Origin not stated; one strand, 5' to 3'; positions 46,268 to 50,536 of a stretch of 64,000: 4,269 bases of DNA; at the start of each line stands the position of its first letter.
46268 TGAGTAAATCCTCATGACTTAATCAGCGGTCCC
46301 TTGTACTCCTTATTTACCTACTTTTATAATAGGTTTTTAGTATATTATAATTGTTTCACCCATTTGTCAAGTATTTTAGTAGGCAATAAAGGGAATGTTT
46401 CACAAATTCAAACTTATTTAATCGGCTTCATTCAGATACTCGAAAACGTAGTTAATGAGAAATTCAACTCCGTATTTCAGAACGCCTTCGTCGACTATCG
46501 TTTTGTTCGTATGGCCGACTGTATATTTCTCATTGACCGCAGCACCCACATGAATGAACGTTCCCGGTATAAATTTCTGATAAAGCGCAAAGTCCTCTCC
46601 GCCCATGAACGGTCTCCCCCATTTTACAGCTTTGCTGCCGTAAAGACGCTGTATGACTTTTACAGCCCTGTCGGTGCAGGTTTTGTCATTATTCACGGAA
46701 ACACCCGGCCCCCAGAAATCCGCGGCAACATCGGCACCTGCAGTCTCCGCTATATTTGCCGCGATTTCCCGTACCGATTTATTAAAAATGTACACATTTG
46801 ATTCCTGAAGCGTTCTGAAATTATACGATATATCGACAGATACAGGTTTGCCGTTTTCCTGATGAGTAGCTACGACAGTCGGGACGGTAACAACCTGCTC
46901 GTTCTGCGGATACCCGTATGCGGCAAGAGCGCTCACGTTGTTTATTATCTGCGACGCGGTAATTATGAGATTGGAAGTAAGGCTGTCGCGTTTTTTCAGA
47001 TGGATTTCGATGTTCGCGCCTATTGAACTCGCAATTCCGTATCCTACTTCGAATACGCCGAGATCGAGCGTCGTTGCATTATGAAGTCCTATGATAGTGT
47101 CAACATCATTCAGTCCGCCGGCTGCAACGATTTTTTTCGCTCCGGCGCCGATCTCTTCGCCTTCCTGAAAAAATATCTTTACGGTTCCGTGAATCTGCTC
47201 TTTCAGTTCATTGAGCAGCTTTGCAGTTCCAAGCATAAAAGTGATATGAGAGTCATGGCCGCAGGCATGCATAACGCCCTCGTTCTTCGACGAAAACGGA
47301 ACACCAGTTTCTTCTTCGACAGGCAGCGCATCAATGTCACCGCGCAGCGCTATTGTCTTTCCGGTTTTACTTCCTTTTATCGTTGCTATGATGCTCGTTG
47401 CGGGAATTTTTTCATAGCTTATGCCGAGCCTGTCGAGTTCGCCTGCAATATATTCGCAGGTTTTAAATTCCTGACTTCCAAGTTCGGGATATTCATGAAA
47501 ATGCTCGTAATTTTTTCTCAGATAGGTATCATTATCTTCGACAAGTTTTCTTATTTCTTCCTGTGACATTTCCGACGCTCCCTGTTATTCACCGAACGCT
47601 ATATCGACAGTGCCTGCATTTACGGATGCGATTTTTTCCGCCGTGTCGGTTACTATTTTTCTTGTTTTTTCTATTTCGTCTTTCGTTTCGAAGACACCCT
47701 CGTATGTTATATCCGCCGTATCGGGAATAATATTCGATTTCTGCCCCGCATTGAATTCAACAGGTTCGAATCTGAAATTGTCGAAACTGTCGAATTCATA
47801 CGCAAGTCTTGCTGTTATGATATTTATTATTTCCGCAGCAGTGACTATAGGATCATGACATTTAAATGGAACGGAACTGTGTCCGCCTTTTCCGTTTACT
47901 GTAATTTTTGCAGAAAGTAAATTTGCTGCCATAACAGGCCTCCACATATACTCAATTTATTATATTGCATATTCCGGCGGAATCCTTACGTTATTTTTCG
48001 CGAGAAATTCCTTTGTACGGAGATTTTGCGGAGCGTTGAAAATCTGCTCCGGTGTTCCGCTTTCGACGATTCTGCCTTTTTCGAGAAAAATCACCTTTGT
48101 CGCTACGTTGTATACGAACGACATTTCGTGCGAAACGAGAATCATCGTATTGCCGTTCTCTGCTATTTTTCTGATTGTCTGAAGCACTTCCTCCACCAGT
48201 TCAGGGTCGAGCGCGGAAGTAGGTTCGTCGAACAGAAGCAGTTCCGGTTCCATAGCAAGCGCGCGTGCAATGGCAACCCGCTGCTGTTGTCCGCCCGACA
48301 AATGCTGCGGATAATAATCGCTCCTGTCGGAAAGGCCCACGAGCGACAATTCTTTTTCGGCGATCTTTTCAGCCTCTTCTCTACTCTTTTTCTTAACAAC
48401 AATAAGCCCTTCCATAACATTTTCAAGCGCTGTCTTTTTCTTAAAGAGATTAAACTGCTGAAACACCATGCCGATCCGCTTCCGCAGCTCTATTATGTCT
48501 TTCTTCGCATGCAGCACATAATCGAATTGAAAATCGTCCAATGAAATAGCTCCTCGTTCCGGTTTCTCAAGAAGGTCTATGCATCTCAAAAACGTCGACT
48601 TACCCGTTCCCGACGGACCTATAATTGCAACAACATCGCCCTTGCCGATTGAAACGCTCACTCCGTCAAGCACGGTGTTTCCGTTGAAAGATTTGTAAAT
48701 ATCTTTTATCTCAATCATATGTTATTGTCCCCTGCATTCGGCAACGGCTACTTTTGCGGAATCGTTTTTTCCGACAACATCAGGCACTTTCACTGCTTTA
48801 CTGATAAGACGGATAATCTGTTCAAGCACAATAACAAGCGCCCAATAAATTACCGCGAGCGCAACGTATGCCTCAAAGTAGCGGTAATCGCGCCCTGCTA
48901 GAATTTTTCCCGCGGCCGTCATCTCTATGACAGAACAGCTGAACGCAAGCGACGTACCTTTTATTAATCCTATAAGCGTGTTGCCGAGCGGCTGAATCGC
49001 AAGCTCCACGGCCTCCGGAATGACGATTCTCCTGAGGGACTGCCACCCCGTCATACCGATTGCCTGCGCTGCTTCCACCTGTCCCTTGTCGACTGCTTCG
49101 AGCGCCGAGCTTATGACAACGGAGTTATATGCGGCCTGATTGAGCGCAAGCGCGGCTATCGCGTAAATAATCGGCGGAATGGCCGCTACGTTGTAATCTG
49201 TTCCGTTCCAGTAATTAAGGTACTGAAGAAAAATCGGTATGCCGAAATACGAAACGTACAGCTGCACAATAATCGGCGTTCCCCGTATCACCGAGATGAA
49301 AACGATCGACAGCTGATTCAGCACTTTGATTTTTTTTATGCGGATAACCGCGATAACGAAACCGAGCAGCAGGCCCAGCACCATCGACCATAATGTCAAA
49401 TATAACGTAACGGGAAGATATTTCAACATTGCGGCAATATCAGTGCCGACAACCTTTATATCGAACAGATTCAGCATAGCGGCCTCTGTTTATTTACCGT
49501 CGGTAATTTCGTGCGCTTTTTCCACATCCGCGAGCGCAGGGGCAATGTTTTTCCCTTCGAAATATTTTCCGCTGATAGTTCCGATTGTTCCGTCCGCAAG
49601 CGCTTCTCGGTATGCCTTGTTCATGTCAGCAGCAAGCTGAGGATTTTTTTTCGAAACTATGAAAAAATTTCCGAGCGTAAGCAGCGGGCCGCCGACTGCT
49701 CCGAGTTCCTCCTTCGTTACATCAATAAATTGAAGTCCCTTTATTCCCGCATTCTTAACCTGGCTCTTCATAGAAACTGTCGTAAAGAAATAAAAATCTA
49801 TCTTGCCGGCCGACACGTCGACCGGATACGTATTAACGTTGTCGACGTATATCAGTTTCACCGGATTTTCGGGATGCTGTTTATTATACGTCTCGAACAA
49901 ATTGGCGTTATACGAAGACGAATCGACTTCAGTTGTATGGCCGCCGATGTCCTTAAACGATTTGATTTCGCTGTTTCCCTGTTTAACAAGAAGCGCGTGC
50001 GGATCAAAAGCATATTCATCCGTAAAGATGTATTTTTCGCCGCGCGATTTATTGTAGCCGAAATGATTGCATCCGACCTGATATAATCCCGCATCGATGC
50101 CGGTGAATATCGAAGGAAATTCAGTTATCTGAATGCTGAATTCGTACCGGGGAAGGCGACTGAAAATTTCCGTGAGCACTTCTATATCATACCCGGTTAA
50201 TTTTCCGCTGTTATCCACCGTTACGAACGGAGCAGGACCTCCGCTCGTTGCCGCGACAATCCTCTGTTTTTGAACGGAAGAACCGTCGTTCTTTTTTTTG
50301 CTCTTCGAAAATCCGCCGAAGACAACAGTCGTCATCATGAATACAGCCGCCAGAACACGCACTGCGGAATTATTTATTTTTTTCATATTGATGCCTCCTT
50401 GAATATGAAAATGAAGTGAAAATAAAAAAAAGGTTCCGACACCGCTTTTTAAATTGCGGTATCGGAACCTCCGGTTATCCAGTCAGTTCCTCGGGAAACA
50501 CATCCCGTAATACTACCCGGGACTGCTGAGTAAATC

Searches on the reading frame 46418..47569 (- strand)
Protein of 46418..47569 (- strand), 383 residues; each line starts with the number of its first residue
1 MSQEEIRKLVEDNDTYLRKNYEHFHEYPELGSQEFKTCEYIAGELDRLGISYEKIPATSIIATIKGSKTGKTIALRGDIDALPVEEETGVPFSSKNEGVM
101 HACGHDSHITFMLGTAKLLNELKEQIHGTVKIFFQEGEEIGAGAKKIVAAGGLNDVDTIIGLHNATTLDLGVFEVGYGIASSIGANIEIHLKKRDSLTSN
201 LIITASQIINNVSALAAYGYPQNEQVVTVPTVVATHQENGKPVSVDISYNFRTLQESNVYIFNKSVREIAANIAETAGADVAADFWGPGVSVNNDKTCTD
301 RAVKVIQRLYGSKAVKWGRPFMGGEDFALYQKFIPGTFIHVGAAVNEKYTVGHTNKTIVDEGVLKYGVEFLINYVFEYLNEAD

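Call 8: search_protein_families(library=pfam, proteins=[window:46418-47569:-])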
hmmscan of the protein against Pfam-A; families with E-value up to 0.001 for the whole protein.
window:46418-47569:- (383 aa): 1 family
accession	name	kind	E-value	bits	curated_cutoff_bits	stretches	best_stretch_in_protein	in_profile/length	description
PF01546.33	Peptidase_M20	-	8.3e-36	124.3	24.6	1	74-375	1-204/206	Peptidase family M20/M25/M40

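Call 28: search_protein_families(library=ncbifam, proteins=[window:46418-47569:-], max_evalue=0.00001)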
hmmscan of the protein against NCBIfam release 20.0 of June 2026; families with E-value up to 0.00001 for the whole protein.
window:46418-47569:- (383 aa): 3 families
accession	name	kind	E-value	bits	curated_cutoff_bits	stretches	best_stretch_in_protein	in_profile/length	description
TIGR01891.1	amidohydrolases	subfamily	3.8e-77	259.9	153.75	1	22-366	6-365/366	amidohydrolase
NF040868.1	carboxypep_CpsA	equivalog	4e-71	239.8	500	1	6-373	4-384/391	carboxypeptidase CpsA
NF038260.1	ectoine_DoeB_2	equivalog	3.7e-61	207.1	550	1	22-352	13-352/378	N(2)-acetyl-L-2,4-diaminobutanoate deacetylase DoeB2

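Call 53: search_solved_structures(query=window:46418-47569:-, max_evalue=1e-10)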
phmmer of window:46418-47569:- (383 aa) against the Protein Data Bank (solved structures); distinct sequences matched with E-value up to 1e-10: 5.
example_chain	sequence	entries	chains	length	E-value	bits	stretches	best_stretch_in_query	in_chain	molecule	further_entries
1ysj_A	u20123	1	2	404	3.9e-55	190.6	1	22-349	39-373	protein yxeP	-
1xmb_A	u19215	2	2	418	3.5e-43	151.3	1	20-381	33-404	IAA-amino acid hydrolase homolog 2 | IAA-amino acid hydrolase ILR1-like 2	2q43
4ewt_A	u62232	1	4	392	1.1e-41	146.4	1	21-379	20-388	Peptidase, M20/M25/M40 family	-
6slf_A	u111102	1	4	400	4.9e-37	131.1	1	1-329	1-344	N-alpha-acyl-glutamine aminoacylase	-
3io1_A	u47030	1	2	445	1e-20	77.4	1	59-176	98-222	Aminobenzoyl-glutamate utilization protein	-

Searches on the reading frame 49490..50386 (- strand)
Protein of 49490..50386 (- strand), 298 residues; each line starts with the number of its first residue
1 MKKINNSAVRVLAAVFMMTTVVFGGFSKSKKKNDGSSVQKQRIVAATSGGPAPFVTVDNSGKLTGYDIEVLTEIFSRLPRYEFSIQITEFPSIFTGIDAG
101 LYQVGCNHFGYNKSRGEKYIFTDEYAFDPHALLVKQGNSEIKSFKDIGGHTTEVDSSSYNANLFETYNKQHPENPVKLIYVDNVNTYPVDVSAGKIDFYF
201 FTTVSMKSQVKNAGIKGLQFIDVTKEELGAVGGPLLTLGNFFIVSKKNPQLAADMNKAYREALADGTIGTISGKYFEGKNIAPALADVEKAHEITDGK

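Call 8: search_protein_families(library=pfam, proteins=[window:49490-50386:-])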
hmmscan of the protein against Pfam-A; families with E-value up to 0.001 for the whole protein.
window:49490-50386:- (298 aa): 2 families
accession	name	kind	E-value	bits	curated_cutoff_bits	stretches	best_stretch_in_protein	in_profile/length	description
PF00497.25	SBP_bac_3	-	8.2e-24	84.3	26.4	1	43-277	1-131/132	Bacterial extracellular solute-binding proteins, family 3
PF09084.16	NMT1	-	0.00082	19.8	20.5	0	131-262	76-205/216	NMT1/THI5 like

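Call 28: search_protein_families(library=ncbifam, proteins=[window:49490-50386:-], max_evalue=0.00001)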
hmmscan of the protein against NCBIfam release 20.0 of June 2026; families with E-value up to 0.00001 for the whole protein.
window:49490-50386:- (298 aa): 7 families
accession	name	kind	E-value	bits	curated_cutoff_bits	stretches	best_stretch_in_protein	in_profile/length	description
TIGR01096.1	3A0103s03R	subfamily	6e-23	81.6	256.35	1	37-276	20-250/250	lysine/arginine/ornithine ABC transporter substrate-binding protein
NF008426.0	PRK11260.1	equivalog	1.2e-16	60.7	312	1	13-277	15-261/266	cystine ABC transporter substrate-binding protein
TIGR02995.1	ectoine_ehuB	equivalog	1.4e-14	54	190.9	1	22-215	13-206/275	ectoine/hydroxyectoine ABC transporter substrate-binding protein EhuB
NF041765.1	ArtJ_Ecoli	equivalog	9.4e-09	35.2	510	1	39-276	19-241/243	arginine ABC transporter substrate-binding protein ArtJ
NF008112.0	PRK10859.1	equivalog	4.4e-08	32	354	1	10-277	11-266/483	membrane-bound lytic murein transglycosylase MltF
NF007029.0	PRK09495.1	equivalog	1.9e-07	31.1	303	1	36-277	20-244/248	glutamine ABC transporter substrate-binding protein GlnH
NF011965.0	PRK15437.1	equivalog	2.2e-07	30.7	459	1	40-277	25-254/260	histidine ABC transporter substrate-binding protein HisJ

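Call 61: search_solved_structures(query=window:49490-50386:-, max_evalue=1e-8)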
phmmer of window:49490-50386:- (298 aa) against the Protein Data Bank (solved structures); distinct sequences matched with E-value up to 1e-8: 9.
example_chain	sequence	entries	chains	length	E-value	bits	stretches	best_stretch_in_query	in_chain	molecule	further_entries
4eq9_A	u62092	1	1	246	9.7e-42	146.7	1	37-288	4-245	ABC transporter substrate-binding protein-amino acid transport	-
4c0r_A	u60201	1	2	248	2.1e-38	135.7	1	43-290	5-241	PUTATIVE AMINO ACID BINDING PROTEIN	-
4gvo_A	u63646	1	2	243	7.9e-19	71.5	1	39-276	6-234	Lmo2349 protein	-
2o1m_A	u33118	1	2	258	4.4e-18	69.1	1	35-276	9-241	Probable amino-acid ABC transporter extracellular-binding protein ytmK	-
9d5w_A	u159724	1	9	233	2.5e-15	60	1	45-276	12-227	Amino acid ABC transporter, periplasmic amino acid-binding portion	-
2yln_A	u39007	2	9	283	2.6e-14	56.7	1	40-159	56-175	PUTATIVE ABC TRANSPORTER, PERIPLASMIC BINDING PROTEIN, AMINO ACID | ABC TRANSPORTER, PERIPLASMIC BINDING PROTEIN, AMINO ACID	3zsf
2iee_A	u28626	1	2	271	1.6e-12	50.9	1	38-197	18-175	Probable ABC transporter extracellular-binding protein yckB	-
4zv1_A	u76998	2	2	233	5.6e-11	45.8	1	49-276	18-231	AncQR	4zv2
2pvu_A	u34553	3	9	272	9e-09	38.5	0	29-276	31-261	ArtJ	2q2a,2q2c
